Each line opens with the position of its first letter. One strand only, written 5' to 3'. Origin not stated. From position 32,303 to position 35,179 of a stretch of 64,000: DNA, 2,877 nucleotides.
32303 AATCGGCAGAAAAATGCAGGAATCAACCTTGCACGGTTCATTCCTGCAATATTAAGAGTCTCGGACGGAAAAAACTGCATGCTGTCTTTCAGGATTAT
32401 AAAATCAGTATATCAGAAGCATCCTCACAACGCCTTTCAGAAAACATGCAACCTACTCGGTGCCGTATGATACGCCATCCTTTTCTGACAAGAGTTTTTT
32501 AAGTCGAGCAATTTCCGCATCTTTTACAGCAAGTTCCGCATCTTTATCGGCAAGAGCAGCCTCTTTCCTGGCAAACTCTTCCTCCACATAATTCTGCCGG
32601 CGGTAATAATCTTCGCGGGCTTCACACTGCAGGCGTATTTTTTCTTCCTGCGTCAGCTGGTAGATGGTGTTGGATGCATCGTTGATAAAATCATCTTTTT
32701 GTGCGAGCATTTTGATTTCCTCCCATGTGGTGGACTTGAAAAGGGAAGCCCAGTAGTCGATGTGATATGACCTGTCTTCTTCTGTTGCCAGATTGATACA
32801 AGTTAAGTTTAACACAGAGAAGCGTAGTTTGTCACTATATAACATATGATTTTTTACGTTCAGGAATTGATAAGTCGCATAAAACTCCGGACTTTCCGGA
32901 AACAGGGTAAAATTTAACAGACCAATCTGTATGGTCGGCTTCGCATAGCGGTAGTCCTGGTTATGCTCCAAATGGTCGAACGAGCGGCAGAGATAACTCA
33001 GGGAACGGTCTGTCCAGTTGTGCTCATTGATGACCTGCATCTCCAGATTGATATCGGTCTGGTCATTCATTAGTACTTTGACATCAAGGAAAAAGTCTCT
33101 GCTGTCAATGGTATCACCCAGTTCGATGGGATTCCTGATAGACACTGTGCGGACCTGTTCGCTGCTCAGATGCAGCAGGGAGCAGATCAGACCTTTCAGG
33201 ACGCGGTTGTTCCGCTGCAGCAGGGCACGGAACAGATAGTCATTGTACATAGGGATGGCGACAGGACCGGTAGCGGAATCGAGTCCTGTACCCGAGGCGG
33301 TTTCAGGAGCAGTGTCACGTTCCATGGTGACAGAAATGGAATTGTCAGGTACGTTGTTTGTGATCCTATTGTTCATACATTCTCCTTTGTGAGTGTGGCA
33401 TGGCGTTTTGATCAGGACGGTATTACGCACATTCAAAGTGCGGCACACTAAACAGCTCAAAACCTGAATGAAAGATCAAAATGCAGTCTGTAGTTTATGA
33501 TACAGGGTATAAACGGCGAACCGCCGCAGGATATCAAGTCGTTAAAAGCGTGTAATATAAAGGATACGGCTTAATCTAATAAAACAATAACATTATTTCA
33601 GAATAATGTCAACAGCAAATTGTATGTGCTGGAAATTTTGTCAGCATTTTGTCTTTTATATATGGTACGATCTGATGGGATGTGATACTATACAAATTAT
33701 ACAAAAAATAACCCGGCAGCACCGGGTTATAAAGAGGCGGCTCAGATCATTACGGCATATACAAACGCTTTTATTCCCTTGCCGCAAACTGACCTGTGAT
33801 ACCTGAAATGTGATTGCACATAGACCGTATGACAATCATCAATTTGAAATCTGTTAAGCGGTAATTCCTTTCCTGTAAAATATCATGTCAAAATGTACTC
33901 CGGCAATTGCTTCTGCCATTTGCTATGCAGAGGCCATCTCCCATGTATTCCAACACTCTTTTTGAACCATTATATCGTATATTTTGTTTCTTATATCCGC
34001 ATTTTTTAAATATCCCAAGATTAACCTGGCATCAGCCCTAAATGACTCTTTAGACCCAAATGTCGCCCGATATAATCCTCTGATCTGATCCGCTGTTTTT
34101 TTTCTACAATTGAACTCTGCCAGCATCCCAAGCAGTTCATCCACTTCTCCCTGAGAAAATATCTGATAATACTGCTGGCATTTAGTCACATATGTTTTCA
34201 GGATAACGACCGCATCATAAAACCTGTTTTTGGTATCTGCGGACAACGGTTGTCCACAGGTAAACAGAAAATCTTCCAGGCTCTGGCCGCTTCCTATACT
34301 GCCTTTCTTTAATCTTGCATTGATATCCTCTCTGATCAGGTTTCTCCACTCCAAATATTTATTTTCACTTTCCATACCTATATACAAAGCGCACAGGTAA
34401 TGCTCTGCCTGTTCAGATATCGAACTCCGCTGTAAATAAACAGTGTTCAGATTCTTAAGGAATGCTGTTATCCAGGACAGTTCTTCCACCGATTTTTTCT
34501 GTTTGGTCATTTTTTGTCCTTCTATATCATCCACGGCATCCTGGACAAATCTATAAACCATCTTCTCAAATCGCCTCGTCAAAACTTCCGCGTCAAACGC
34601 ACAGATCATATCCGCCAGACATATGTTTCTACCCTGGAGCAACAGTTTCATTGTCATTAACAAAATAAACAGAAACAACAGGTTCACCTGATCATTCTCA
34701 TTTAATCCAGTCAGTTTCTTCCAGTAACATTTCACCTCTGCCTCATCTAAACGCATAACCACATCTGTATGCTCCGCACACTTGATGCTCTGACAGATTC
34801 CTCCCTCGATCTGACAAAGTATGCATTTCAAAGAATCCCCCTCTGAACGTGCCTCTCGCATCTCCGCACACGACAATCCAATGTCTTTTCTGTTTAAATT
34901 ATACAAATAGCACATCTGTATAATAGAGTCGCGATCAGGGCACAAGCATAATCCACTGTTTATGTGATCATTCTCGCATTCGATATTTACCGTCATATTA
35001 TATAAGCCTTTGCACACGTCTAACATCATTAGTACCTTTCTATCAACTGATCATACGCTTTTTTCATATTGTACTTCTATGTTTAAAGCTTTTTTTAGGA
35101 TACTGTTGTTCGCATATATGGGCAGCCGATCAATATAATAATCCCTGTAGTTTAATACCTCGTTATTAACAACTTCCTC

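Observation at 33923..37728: Compact three-gene operon of unknown function (membrane protein, PRTase-motif 576-aa protein, Cys-rich 368-aa protein) on a lower-GC, Rpn-flanked island: candidate novel system, possibly defence-related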

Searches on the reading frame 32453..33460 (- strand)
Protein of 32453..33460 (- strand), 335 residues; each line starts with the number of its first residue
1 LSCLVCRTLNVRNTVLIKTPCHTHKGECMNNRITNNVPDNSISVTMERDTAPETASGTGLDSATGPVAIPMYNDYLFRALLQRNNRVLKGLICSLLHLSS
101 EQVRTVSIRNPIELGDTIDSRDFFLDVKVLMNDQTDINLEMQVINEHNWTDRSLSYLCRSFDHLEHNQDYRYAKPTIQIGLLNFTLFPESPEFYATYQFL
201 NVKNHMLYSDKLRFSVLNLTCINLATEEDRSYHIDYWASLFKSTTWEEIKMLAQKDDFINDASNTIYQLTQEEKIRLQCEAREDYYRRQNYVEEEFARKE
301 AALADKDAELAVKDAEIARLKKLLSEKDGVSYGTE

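Call 3: search_protein_families(library=pfam, proteins=[window:32453-33460:-], max_evalue=1)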
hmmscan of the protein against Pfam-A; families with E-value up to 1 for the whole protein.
window:32453-33460:- (335 aa): 1 family
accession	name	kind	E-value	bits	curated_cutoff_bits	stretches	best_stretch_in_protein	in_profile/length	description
PF12784.13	PDDEXK_2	-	1.8e-28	100.3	27.4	1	72-292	2-225/229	PD-(D/E)XK nuclease family transposase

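Call 4: search_protein_families(library=padloc, proteins=[window:32453-33460:-], max_evalue=1)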
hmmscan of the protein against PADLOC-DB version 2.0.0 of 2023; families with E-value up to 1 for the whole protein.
window:32453-33460:- (335 aa): 0 families

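Call 5: search_protein_families(library=ncbifam, proteins=[window:32453-33460:-], max_evalue=1)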
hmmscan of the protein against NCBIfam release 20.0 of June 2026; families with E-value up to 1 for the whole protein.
window:32453-33460:- (335 aa): 1 family
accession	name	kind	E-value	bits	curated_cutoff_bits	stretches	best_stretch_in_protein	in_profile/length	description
TIGR01784.1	T_den_put_tspse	subfamily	1.4e-14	54.5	52.1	1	73-302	2-234/273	Rpn family recombination-promoting nuclease/putative transposase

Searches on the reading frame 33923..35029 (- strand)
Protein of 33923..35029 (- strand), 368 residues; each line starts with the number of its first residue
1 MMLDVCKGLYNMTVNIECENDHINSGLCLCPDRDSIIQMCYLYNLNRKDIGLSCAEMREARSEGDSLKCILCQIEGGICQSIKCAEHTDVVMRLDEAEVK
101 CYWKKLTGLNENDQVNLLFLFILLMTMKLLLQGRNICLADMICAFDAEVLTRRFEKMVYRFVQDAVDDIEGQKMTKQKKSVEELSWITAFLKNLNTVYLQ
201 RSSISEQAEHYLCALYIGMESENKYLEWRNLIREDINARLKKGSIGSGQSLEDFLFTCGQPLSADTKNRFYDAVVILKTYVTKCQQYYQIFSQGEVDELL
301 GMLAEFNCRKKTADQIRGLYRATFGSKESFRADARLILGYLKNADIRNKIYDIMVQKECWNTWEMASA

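Call 3: search_protein_families(library=pfam, proteins=[window:33923-35029:-], max_evalue=1)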
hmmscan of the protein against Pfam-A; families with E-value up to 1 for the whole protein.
window:33923-35029:- (368 aa): 0 families

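Call 4: search_protein_families(library=padloc, proteins=[window:33923-35029:-], max_evalue=1)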
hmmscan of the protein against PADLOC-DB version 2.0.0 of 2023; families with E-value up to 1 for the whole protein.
window:33923-35029:- (368 aa): 0 families

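Call 5: search_protein_families(library=ncbifam, proteins=[window:33923-35029:-], max_evalue=1)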
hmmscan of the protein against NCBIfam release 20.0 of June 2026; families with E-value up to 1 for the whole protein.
window:33923-35029:- (368 aa): 1 family
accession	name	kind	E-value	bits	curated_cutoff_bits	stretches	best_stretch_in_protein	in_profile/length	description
NF035931.1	lectin_3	subfamily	0.14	11.6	300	1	141-191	167-216/226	lectin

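Call 6: search_protein_families(library=phrogs, proteins=[window:33923-35029:-], max_evalue=1)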
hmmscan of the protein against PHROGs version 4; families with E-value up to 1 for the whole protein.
window:33923-35029:- (368 aa): 1 family
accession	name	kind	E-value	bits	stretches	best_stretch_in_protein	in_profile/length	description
phrog_4916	-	unknown function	0.2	12.5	1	147-193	13-59/71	-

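Call 23: find_homologous_proteins(query=window:33923-35029:-)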
Query window:33923-35029:- (368 aa): 4 proteins with E <= 0.001 among 1533 candidates.
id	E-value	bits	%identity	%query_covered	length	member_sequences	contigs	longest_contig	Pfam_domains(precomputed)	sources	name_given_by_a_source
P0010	7.6e-181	619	100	75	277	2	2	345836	-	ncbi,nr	ncbi:MAG: hypothetical protein NC420_00580 [Eubacterium sp.]|nr:hypothetical protein [Eubacterium sp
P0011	1.0e-135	470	100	58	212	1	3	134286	-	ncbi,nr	ncbi:MAG: hypothetical protein NC305_12685 [Lachnospiraceae bacterium]|nr:hypothetical protein [Buty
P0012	2.7e-109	383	51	99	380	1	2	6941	-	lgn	-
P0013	2.0e-103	364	47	100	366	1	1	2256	-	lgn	-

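Call 51: search_solved_structures(query=A5, max_evalue=10)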
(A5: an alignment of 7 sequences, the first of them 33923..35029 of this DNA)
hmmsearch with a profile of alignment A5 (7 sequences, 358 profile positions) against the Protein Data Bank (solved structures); distinct sequences matched with E-value up to 10: 0.

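Call 96: predict_structure(alignment_id=A9)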
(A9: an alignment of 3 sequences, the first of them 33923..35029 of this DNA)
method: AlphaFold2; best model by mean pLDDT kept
length: 368 residues; sequences in the alignment: 3
mean_pLDDT: 57.3   pTM: 0.63
mean pLDDT of the five models: 57.3, 39.3, 33.8, 33.3, 30.3
residues with pLDDT >= 90: 7; 70-90: 133; 50-70: 81; < 50: 147
segments of 3 or more residues with pLDDT < 50: 1-109, 173-177, 217-224, 345-368
pLDDT, mean of each block of 10 residues (from residue 1): 42 39 30 36 33 28 27 29 28 31 44 58 60 55 70 80 78 54 81 79 67 51 53 68 61 68 73 90 85 86 78 82 82 85 50 29 25
secondary structure, 60 per line:
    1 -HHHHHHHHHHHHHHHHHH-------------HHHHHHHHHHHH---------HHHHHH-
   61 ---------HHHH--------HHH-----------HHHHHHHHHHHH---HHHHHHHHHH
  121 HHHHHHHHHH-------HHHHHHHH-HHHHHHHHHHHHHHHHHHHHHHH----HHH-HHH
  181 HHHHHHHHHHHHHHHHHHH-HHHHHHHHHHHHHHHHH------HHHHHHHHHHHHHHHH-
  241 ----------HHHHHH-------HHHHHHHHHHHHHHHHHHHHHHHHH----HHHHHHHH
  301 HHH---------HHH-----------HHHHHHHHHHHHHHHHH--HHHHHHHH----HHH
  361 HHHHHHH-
elements in order: H2-19 H33-44 H54-59 H70-73 H96-107 H111-130 H138-145 H147-169 H178-199 H201-217 H224-239 H251-256 H264-288 H293-303 H327-343 H346-353 H358-367
